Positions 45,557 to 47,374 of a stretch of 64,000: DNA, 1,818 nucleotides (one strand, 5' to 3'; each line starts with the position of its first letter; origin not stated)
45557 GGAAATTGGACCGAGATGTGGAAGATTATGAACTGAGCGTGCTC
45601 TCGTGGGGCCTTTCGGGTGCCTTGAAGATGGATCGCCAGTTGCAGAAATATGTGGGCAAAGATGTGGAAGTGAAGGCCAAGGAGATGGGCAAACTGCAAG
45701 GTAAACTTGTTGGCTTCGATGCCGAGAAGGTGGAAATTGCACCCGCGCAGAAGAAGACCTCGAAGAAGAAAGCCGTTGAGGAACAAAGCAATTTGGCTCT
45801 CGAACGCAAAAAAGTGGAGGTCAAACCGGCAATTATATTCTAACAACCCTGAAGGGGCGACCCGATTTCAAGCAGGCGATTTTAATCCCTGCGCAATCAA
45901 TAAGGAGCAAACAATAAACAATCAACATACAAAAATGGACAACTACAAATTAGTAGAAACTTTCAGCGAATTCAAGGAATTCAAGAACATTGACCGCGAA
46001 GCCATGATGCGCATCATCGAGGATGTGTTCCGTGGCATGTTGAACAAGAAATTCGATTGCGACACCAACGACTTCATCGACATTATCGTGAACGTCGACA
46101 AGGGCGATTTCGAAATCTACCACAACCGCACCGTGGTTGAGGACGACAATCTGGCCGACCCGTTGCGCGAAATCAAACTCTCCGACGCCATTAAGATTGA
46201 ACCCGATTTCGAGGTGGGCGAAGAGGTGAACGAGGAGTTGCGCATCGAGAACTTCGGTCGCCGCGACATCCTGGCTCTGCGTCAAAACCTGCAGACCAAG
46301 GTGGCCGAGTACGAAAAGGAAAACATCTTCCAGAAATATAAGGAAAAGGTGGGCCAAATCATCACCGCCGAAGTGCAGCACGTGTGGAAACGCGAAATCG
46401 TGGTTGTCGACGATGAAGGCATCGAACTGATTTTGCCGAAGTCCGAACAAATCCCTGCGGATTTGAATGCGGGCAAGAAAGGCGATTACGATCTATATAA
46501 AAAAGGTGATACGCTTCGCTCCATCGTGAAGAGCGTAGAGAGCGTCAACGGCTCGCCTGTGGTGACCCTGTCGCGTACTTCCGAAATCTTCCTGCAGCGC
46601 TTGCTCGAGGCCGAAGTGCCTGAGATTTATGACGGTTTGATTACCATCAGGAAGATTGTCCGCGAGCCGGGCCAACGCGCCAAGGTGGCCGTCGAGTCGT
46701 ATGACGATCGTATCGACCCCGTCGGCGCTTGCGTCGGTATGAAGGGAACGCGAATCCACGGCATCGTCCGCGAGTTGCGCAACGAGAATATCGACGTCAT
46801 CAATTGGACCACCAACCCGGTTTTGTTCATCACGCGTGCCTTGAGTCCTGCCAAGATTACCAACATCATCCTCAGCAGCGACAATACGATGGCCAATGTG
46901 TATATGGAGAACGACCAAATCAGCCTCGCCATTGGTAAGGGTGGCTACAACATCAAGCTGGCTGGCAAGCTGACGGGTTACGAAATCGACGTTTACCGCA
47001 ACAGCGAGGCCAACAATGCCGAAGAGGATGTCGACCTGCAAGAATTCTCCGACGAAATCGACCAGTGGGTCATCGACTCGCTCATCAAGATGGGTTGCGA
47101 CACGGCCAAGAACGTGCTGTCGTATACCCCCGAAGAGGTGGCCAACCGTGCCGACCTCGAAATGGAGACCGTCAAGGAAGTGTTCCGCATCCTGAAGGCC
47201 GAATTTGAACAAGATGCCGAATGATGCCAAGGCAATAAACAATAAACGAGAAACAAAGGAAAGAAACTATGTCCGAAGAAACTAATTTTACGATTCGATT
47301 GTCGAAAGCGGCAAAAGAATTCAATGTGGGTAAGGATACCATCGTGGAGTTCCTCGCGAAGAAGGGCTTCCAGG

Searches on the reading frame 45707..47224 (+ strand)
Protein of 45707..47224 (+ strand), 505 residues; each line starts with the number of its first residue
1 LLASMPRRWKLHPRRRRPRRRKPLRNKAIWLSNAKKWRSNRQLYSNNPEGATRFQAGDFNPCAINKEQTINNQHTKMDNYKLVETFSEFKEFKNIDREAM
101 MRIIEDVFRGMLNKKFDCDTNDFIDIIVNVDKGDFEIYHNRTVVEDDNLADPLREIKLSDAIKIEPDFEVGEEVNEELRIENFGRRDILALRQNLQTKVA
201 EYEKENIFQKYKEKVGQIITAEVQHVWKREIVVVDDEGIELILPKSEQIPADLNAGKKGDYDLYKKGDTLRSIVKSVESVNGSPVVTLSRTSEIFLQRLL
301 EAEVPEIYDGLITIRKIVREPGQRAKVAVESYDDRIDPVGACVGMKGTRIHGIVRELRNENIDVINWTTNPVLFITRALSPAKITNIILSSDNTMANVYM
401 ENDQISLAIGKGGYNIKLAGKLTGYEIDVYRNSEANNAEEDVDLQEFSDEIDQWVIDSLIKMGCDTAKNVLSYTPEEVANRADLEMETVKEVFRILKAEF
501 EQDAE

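Call 30: search_protein_families(library=pfam, proteins=[window:45707-47224:+], max_evalue=0.01)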
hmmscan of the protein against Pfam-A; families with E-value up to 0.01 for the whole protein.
window:45707-47224:+ (505 aa): 4 families
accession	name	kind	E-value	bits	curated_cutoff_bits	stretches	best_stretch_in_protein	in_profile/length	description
PF13184.12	KH_5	-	4.4e-28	97.6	27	1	321-388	1-68/69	NusA-like KH domain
PF08529.16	NusA_N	-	2.9e-27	95.7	23.8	1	82-205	2-119/119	NusA N-terminal domain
PF23095.1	KH_NusA_C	-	1.3e-06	28.8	34.2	1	398-438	3-45/59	Transcription termination/antitermination protein NusA, KH domain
PF07650.23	KH_2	-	0.0015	18.8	22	0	378-436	9-67/78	KH domain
